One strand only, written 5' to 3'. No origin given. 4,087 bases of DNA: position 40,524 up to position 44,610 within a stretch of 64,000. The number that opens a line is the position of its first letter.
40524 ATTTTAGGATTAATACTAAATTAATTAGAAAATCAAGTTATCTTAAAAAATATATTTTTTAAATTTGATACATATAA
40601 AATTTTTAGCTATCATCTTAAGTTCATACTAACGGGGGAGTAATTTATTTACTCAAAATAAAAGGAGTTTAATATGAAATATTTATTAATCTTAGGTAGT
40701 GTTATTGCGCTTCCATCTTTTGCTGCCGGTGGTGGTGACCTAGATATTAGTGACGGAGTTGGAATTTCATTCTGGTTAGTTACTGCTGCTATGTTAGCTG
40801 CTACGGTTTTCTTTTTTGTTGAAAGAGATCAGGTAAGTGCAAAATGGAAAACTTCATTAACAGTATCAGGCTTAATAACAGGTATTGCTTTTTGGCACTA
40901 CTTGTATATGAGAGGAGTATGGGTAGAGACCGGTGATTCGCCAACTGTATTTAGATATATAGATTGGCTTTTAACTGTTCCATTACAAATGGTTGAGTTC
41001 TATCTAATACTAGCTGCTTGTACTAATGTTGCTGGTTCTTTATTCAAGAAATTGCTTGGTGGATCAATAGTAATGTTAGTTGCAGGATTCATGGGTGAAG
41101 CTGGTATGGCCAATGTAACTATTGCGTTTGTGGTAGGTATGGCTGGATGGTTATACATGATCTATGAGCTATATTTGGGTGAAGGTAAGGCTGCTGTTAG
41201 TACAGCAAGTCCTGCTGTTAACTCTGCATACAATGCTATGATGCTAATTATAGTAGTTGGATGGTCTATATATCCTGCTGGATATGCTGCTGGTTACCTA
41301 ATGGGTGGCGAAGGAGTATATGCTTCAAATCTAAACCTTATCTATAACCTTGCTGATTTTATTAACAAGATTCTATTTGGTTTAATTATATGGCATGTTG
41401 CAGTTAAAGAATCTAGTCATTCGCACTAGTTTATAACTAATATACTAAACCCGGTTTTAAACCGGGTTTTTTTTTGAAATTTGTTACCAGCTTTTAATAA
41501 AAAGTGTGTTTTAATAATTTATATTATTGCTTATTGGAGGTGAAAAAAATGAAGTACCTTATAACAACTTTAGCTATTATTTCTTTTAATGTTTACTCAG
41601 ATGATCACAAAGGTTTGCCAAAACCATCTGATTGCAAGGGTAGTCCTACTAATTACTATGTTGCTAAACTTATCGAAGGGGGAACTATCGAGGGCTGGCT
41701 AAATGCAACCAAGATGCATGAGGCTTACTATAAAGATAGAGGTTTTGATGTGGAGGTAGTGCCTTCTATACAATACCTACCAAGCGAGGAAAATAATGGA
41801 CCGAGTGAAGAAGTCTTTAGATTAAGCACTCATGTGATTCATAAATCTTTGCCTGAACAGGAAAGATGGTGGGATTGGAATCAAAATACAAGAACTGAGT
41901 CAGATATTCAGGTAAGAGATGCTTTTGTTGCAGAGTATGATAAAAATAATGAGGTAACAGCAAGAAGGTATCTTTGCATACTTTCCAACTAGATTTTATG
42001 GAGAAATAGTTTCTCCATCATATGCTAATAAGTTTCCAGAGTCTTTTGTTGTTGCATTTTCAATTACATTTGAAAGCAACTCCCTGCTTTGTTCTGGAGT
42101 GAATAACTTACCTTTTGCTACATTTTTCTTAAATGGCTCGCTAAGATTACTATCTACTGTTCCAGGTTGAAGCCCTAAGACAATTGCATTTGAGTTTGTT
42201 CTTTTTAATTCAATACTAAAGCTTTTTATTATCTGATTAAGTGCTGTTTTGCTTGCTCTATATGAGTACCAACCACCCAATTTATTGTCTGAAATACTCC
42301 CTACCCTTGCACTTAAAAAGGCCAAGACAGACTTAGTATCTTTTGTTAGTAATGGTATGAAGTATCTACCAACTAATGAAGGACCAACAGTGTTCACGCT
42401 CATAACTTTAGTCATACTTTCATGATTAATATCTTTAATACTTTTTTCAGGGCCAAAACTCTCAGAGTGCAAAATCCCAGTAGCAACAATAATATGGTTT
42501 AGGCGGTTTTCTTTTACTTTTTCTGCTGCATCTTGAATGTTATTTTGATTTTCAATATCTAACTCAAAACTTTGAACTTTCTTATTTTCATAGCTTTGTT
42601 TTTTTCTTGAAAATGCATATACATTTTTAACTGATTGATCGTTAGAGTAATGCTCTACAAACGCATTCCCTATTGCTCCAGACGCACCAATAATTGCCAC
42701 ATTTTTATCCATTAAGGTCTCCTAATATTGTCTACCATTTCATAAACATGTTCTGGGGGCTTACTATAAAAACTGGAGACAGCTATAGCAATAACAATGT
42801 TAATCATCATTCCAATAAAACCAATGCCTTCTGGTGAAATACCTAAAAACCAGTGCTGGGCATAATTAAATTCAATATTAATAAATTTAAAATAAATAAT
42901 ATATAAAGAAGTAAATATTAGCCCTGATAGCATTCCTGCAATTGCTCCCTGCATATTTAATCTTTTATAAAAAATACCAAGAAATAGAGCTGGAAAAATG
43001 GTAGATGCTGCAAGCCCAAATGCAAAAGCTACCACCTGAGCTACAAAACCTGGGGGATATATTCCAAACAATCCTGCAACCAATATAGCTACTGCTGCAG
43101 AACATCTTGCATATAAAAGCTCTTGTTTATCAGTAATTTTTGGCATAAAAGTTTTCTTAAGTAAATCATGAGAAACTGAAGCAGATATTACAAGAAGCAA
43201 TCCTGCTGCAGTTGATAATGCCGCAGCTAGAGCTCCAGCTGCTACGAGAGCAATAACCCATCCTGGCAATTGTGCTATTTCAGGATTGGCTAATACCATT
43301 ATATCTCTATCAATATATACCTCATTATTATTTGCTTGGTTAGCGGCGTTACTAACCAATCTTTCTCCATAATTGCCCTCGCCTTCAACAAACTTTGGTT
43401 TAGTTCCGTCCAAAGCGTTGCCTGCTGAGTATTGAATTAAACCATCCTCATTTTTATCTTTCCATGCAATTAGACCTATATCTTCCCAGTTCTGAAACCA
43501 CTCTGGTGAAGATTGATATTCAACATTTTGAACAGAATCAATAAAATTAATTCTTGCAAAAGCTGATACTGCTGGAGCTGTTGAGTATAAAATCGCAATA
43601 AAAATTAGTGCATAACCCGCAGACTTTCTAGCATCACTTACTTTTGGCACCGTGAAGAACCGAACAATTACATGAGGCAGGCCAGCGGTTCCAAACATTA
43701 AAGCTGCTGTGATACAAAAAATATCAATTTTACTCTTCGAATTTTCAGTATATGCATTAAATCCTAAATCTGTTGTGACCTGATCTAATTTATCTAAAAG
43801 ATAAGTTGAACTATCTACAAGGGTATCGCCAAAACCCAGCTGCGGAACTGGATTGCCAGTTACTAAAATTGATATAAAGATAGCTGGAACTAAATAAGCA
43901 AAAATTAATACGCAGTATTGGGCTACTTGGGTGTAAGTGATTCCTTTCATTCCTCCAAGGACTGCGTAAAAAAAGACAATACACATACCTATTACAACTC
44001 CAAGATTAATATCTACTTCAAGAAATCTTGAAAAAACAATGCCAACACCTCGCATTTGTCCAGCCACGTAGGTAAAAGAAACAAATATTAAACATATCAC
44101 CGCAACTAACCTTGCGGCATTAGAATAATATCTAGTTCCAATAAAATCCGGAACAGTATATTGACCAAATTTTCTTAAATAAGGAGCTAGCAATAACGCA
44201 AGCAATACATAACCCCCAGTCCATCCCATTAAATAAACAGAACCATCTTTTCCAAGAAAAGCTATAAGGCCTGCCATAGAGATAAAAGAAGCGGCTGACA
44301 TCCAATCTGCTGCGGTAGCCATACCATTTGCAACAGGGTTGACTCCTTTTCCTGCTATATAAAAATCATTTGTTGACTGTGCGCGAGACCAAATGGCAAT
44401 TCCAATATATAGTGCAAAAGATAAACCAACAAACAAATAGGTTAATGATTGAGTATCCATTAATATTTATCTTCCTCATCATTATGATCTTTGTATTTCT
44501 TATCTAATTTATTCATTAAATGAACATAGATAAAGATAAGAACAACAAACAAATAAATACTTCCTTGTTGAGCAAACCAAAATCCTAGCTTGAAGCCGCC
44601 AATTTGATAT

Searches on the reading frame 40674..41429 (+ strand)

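Call 58: search_protein_families(library=pfam, proteins=[window:40674-41429:+], max_evalue=0.00001)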
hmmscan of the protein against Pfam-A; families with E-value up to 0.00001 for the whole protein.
window:40674-41429:+ (251 aa): 1 family
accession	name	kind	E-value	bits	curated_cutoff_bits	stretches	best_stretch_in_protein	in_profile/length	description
PF01036.24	Bac_rhodopsin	-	5.4e-44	150.8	24.6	1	30-245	4-223/224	Bacteriorhodopsin-like protein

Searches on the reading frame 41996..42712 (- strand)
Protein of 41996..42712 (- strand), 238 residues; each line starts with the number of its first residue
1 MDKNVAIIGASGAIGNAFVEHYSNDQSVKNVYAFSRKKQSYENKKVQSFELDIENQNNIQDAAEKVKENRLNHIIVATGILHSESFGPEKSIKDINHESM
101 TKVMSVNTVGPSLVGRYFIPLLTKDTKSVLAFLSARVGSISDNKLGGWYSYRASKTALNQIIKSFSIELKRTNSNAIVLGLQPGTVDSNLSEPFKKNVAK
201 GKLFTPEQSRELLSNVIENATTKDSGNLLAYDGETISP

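Call 58: search_protein_families(library=pfam, proteins=[window:41996-42712:-], max_evalue=0.00001)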
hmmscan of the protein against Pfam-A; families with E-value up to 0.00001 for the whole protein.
window:41996-42712:- (238 aa): 3 families
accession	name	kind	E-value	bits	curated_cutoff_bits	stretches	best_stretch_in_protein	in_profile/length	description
PF00106.31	adh_short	-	6.7e-17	62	26.6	1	3-196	1-192/195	short chain dehydrogenase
PF13561.12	adh_short_C2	-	2.9e-11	43.9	27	1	39-196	41-186/236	Enoyl-(Acyl carrier protein) reductase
PF01118.30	Semialdhyde_dh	-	1.5e-06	29.1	26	1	4-85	1-81/121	Semialdehyde dehydrogenase, NAD binding domain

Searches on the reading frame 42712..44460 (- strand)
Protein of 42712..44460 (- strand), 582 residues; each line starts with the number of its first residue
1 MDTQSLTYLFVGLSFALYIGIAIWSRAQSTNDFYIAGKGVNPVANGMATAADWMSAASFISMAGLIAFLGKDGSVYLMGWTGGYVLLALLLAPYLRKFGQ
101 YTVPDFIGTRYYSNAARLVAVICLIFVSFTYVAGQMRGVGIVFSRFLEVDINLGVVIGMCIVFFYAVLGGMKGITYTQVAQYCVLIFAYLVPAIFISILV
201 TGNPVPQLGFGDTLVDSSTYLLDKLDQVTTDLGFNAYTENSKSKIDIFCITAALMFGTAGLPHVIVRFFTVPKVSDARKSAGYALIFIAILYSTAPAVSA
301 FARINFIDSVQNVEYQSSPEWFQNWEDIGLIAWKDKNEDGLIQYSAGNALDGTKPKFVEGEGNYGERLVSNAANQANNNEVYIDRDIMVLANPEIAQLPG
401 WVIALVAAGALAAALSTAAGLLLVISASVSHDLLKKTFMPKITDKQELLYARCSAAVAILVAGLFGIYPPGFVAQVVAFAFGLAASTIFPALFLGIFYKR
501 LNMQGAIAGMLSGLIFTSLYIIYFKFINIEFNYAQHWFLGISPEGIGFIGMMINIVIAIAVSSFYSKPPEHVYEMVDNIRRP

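Call 58: search_protein_families(library=pfam, proteins=[window:42712-44460:-], max_evalue=0.00001)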
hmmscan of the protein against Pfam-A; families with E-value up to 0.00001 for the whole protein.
window:42712-44460:- (582 aa): 1 family
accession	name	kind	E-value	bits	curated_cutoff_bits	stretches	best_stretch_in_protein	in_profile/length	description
PF00474.23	SSF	-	2.8e-53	181.7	22.8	2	33-301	1-258/406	Sodium:solute symporter family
